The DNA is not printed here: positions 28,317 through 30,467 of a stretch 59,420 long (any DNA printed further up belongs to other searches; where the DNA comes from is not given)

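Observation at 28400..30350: Low-GC single-gene islet at the glmS 3-prime flank encoding a stand-alone DUF262+DUF1524 (GmrSD/BrxU/SspE-like) protein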

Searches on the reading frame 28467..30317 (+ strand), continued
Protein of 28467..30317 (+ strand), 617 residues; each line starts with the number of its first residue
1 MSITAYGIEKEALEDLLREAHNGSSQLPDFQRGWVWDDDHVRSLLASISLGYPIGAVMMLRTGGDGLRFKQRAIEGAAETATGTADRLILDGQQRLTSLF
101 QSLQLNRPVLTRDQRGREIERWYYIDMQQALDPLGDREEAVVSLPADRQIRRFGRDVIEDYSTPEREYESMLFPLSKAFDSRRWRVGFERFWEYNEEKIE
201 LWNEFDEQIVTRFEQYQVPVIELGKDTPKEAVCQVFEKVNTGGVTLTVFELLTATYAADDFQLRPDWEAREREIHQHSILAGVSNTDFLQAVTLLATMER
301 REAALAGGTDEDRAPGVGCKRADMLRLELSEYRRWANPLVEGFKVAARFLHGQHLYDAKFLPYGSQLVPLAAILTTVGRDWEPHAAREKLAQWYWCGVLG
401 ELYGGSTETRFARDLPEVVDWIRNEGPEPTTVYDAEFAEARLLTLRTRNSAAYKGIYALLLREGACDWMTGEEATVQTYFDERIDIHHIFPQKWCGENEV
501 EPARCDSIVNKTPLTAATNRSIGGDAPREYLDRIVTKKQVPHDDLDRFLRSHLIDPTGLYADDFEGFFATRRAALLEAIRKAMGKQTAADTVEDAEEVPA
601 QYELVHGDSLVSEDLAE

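Call 38: list_cluster_members(proteins=[P0010, P0015, P0026, P0036, P0042, P0055, P0079, P0086, P0088, P0094])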
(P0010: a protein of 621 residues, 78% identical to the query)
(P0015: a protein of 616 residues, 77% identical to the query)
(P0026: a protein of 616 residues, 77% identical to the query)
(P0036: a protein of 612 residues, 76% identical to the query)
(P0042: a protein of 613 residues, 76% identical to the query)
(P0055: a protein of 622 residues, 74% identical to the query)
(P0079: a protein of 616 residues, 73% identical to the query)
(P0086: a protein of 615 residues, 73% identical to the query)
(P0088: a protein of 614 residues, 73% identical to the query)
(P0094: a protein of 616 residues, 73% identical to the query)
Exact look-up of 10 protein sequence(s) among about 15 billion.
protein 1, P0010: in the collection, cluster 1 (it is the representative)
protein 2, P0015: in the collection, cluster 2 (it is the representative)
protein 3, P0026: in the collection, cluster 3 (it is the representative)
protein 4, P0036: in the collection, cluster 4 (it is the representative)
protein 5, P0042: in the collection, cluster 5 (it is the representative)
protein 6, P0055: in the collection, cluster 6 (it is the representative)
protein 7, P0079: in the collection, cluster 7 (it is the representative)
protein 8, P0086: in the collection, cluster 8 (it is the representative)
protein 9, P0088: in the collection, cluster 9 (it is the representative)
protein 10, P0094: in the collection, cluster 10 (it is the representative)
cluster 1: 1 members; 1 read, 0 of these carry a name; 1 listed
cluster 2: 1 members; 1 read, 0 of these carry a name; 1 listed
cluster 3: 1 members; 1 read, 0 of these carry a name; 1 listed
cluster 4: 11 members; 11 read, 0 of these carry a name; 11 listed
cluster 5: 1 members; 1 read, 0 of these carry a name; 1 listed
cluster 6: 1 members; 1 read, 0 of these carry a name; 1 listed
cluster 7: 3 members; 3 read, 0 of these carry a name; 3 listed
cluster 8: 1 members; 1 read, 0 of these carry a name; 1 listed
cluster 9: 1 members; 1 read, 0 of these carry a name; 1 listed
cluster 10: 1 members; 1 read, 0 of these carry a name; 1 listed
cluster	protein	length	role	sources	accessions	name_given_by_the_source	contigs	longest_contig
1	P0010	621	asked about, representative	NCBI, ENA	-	-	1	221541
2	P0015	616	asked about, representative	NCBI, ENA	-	-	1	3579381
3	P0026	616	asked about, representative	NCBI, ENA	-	-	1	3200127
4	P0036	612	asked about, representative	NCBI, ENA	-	-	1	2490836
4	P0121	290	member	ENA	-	-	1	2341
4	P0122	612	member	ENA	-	-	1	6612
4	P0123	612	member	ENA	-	-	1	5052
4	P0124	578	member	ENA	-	-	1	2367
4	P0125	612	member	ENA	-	-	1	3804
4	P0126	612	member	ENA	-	-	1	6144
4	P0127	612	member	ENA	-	-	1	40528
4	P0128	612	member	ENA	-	-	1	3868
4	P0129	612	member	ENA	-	-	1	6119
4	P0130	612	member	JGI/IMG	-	-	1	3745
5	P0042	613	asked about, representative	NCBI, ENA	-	-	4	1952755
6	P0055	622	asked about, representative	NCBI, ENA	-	-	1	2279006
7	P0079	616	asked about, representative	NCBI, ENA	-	-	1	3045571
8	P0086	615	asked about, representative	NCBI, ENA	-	-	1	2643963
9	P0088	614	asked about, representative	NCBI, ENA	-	-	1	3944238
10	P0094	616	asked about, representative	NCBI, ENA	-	-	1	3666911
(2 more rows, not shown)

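Call 48: search_protein_representatives(protein=window:28467-30317:+)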
Query: 617 residues. Proteins with E-value up to 0.001 (for the whole library): 7761; up to 1e-10: 3678; up to 1e-30: 960. The best 150 are listed.
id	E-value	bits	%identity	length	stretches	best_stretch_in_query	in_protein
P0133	1.7e-229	779.9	57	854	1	3-591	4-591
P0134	1.8e-206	703.7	56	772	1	2-584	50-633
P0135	8.9e-206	701.5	53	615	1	4-597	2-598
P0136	1.7e-200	684.0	54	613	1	4-591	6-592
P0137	5.6e-197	672.4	52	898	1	1-610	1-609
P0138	1.4e-192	657.9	51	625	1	5-596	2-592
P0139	9.2e-191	651.9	52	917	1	10-588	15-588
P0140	5.6e-188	642.7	53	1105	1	6-588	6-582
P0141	1.3e-186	638.2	52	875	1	10-614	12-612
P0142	9.3e-185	632.1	52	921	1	13-598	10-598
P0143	6.8e-178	609.4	49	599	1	5-598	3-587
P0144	7.9e-178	609.2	49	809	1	12-603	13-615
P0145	3.2e-177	607.2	56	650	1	113-596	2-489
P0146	1.6e-175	601.5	49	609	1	3-590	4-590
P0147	5.5e-175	599.8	49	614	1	10-595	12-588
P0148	1.8e-173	594.8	49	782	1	7-597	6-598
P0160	3.1e-162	557.7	47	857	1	8-594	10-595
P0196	5.1e-141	487.6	46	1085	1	13-595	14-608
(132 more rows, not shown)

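Call 49: search_protein_families(library=pfam, proteins=[P0133, P0137, P0139, P0140, P0141, P0142, P0196, P0144, P0148, P0160], max_evalue=0.001)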
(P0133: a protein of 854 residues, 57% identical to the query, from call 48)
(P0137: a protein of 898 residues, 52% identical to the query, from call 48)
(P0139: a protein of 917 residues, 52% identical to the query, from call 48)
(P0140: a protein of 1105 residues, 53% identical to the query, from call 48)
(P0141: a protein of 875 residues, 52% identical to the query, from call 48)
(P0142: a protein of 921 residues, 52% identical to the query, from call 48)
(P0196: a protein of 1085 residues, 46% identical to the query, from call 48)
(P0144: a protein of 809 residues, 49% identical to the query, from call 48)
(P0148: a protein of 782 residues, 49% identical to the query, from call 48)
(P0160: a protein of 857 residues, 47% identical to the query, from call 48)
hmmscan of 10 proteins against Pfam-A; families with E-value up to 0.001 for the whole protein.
P0133 (854 aa): 1 family
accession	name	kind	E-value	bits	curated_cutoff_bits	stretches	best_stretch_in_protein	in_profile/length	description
PF03235.19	GmrSD_N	-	3.5e-35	122.4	33.2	1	14-257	1-198/199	GmrSD restriction endonuclease, N-terminal domain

P0137 (898 aa): 3 families
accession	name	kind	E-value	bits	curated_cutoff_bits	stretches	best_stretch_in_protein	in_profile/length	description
PF03235.19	GmrSD_N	-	1.2e-26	94.5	33.2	1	14-255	2-198/199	GmrSD restriction endonuclease, N-terminal domain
PF04326.19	SLFN_AlbA_2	-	3.1e-15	57.2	25.3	1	607-745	1-114/118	Schlafen, AlbA_2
PF14267.11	DUF4357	-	2.3e-12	47.1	38.4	1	836-880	6-48/54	Domain of unknown function (DUF4357)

P0139 (917 aa): 2 families
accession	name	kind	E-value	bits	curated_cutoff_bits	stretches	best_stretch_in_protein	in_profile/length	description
PF03235.19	GmrSD_N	-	1.1e-28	101.2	33.2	1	24-265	7-198/199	GmrSD restriction endonuclease, N-terminal domain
PF20469.4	OLD-like_TOPRIM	-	0.00043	21.2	23.2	0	619-683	3-67/67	Overcoming lysogenization defect protein-like, TOPRIM domain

P0140 (1105 aa): 2 families
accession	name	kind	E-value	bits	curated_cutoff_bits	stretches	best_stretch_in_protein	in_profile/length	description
PF03235.19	GmrSD_N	-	3e-30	106.3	33.2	1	14-259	2-198/199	GmrSD restriction endonuclease, N-terminal domain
PF18899.5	DUF5655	-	3.9e-09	37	24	1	848-949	11-107/109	Domain of unknown function (DUF5655)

P0141 (875 aa): 1 family
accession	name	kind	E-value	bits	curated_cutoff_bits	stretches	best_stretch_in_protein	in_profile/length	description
PF03235.19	GmrSD_N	-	3.4e-27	96.3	33.2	1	15-263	1-198/199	GmrSD restriction endonuclease, N-terminal domain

P0142 (921 aa): 1 family
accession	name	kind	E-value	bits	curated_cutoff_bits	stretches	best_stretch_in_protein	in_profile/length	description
PF03235.19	GmrSD_N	-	2.5e-27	96.7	33.2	1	10-258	1-198/199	GmrSD restriction endonuclease, N-terminal domain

P0196 (1085 aa): 3 families
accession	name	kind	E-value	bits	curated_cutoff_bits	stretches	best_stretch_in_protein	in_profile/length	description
PF03235.19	GmrSD_N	-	3.2e-28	99.6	33.2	1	14-258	1-198/199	GmrSD restriction endonuclease, N-terminal domain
PF18899.5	DUF5655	-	2.6e-09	37.6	24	1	669-769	10-108/109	Domain of unknown function (DUF5655)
PF14088.11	DUF4268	-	6.2e-06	26.7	27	1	952-1083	2-139/140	Domain of unknown function (DUF4268)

P0144 (809 aa): 2 families
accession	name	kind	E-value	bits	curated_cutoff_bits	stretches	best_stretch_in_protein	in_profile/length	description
PF03235.19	GmrSD_N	-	4.9e-28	99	33.2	1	15-262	2-198/199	GmrSD restriction endonuclease, N-terminal domain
PF04326.19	SLFN_AlbA_2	-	4.4e-17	63.1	25.3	1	653-789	1-117/118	Schlafen, AlbA_2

P0148 (782 aa): 2 families
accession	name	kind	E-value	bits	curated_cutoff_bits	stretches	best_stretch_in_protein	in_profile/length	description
PF03235.19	GmrSD_N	-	1.4e-27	97.6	33.2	1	13-263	2-198/199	GmrSD restriction endonuclease, N-terminal domain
PF04326.19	SLFN_AlbA_2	-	1.2e-10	42.3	25.3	1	619-733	1-97/118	Schlafen, AlbA_2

P0160 (857 aa): 3 families
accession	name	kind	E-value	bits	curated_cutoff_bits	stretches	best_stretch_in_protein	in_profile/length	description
PF00069.31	Pkinase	-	1.3e-29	103.8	31.7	1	634-818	14-195/263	Protein kinase domain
PF03235.19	GmrSD_N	-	1.9e-28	100.4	33.2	1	15-261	1-198/199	GmrSD restriction endonuclease, N-terminal domain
PF07714.23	PK_Tyr_Ser-Thr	-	1.2e-18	67.8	23.1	1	659-819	45-204/258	Protein tyrosine and serine/threonine kinase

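Call 57: search_dna_similar(query=window:28467-30317:+, collection=plasmids, mode=protein, max_rows=15)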
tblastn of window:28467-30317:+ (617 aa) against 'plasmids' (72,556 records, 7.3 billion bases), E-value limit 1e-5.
Records with a match: 58; places in all: 58; records where one place covers at least 80% of the query: 28.
Best place of each record, by identity: <60% 58.
By first word of the organism name: Halobacterium 6; Rhodococcus 3; Rhizobium 3; Thermus 3; Agrobacterium 3; Priestia 3; Sphingopyxis 2; Paenarthrobacter 2; Nostoc 2; Polaromonas 2; and 28 more.
By predicted mobility (MOB-suite, as given by PLSDB): non-mobilizable 36; conjugative 18; mobilizable 4.
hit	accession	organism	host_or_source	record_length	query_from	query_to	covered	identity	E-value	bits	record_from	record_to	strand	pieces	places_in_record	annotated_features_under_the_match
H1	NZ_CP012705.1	Sphingopyxis macrogoltabida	whole organism,activated sludge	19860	13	598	95%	47.8%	2e-163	525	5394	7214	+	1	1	DUF262 domain-containing protein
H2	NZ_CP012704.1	Sphingopyxis macrogoltabida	whole organism,activated sludge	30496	13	598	95%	47.8%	2e-163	525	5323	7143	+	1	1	DUF262 domain-containing protein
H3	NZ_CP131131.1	Shinella zoogloeoides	isolate,Activated charcoal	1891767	1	594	96%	46.8%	8e-163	523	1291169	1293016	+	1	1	none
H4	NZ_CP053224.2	Sphingobium sp. RSMS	whole organism,Storage tank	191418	13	597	95%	46.5%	5e-160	515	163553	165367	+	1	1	DUF262 domain-containing protein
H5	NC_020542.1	Sphingomonas sp. MM-1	-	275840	13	597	95%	46.5%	5e-160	515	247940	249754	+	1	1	DUF262 domain-containing protein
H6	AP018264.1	Scytonema sp. NIES-4073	-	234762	3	589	95%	45.1%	4e-156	504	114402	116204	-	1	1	hypothetical protein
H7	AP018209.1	Calothrix brevissima NIES-22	-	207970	3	589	95%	44.9%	9e-160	514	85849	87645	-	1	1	hypothetical protein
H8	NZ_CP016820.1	Rhodococcus sp. p52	oil-polluted soil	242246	13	617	98%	43.6%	8e-143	465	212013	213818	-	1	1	DUF262 domain-containing protein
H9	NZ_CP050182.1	Rhodococcus pyridinivorans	bacterial pure culture,Soil sample from ...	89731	13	617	98%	43.4%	4e-142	463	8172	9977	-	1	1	DUF262 domain-containing protein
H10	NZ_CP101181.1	Paenarthrobacter ureafaciens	mixed culture,soil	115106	4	585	94%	45.0%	1e-146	476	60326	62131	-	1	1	DUF262 domain-containing protein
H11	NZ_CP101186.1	Paenarthrobacter ureafaciens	mixed culture,soil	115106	4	585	94%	45.0%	1e-146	476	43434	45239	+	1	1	DUF262 domain-containing protein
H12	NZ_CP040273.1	Nostoc sp. C052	Blasia pusilla,pure culture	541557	3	589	95%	44.0%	7e-157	506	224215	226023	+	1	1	DUF262 domain-containing protein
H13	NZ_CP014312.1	Burkholderia sp. PAMC 26561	single cell,lichen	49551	1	599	97%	42.9%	2e-154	499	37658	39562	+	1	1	DUF262 domain-containing protein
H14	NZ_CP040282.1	Nostoc sp. C057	Phaeoceros,pure culture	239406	3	585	94%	44.1%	3e-155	501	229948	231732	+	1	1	DUF262 domain-containing protein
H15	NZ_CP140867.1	Rhizobium leguminosarum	Trifolium pratense,whole organism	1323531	5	596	96%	29.9%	4e-83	292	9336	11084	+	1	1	record has no annotation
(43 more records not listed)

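Call 58: search_dna_similar(query=window:28467-30317:+, collection=phages, mode=protein, max_rows=10)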
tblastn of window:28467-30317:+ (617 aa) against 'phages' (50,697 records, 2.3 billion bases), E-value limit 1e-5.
Records with a match: 4; places in all: 4; records where one place covers at least 80% of the query: 3.
Best place of each record, by identity: <60% 4.
By first word of the organism name: Bacteriophage 3; Salmonella 1.
By host as written in the record: - 3; Salmonella enterica subsp. enterica serovar Kentucky 1.
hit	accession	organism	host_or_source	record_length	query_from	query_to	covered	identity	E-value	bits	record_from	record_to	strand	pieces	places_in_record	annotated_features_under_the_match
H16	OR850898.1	Salmonella phage S.Kent 1-2-1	Salmonella enterica subsp. enterica ...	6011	3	596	96%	45.6%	3e-167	528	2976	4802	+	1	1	record has no annotation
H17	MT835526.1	Bacteriophage sp.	human fecal samples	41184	2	608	98%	41.8%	6e-145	470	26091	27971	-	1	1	record has no annotation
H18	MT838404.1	Bacteriophage sp.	human fecal samples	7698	14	584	93%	27.5%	4e-31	135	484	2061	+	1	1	record has no annotation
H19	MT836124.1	Bacteriophage sp.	human fecal samples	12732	13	259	40%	29.2%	4e-11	72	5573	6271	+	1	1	record has no annotation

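Call 59: get_annotated_region(hit=H1, flank=6000)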
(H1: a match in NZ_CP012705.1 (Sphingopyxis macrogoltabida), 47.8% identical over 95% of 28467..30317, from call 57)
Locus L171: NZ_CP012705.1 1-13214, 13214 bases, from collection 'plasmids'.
description: Sphingopyxis macrogoltabida strain EY-1 isolate activated sludge plasmid 5, complete sequence
organism: Sphingopyxis macrogoltabida (NCBI taxid 33050)
taxonomy: Bacteria; Pseudomonadota; Alphaproteobacteria; Sphingomonadales; Sphingomonadaceae; Sphingopyxis; Sphingopyxis macrogoltabida
host: -; source: whole organism,activated sludge; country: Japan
typing (MOB-suite, as given by PLSDB): non-mobilizable; replicon rep_cluster_1168
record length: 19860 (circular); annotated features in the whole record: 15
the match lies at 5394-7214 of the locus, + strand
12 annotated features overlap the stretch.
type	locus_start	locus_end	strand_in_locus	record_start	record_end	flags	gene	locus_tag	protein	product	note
CDS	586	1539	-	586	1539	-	-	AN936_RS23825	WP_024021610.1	replication initiator protein A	-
CDS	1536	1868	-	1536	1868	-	-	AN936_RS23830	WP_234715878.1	hypothetical protein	-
CDS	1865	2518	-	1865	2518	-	-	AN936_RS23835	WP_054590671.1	ParA family protein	-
CDS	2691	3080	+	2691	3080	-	-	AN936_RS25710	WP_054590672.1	DUF4113 domain-containing protein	-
CDS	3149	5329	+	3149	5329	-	-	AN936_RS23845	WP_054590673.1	helix-turn-helix transcriptional regulator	-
CDS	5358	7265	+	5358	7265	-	-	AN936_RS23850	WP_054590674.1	DUF262 domain-containing protein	-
CDS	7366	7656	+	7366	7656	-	-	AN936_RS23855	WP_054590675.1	type II toxin-antitoxin system RelE/ParE family toxin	-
CDS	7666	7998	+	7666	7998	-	-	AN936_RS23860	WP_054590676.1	HigA family addiction module antitoxin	-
CDS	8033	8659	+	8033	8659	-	-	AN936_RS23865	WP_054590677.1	N-6 DNA methylase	GO:0006306 - DNA methylation [Evidence IEA]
CDS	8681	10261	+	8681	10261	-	-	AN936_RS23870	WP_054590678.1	Eco57I restriction-modification methylase domain-containing protein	-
CDS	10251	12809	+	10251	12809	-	-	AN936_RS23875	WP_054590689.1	DEAD/DEAH box helicase family protein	-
CDS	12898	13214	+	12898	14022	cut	-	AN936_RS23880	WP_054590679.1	AAA family ATPase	-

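Call 60: get_annotated_region(hit=H8, flank=6000)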
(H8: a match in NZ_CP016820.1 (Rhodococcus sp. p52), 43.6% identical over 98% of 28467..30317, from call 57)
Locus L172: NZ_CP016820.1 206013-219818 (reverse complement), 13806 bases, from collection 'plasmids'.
description: Rhodococcus sp. p52 plasmid pDF02, complete sequence
organism: Rhodococcus sp. p52 (NCBI taxid 935199)
taxonomy: Bacteria; Actinomycetota; Actinomycetes; Mycobacteriales; Nocardiaceae; Rhodococcus; Rhodococcus sp. p52
host: -; source: oil-polluted soil; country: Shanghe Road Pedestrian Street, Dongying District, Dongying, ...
typing (MOB-suite, as given by PLSDB): mobilizable; replicon rep_cluster_1381; relaxase MOBF
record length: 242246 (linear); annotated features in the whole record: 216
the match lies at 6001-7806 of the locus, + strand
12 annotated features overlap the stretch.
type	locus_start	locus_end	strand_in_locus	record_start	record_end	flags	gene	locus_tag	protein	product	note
CDS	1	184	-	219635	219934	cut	-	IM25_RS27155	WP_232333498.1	hypothetical protein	-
CDS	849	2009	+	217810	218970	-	-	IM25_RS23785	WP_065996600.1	site-specific integrase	GO:0015074 - DNA integration [Evidence IEA]; GO:0006310 - DNA recombination [Evidence IEA]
CDS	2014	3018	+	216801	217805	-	-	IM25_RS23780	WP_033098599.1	hypothetical protein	-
CDS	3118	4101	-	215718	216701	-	-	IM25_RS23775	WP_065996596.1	pentapeptide repeat-containing protein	-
CDS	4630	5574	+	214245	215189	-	-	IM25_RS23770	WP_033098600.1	DUF6508 domain-containing protein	-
CDS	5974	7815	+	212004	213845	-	-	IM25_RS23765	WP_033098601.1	DUF262 domain-containing protein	-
CDS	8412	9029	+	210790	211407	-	-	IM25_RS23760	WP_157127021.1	hypothetical protein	-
CDS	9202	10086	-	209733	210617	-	-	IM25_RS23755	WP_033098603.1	MBL fold metallo-hydrolase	-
CDS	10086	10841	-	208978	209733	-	-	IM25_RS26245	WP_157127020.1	hypothetical protein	-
CDS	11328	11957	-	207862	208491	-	-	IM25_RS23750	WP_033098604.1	DUF4352 domain-containing protein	-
CDS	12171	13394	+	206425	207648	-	-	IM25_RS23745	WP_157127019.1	histidine kinase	GO:0000160 - phosphorelay signal transduction system [Evidence IEA]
CDS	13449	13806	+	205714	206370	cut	-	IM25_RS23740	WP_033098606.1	response regulator transcription factor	GO:0000160 - phosphorelay signal transduction system [Evidence IEA]; GO:0006355 - regulation of DNA-templated ...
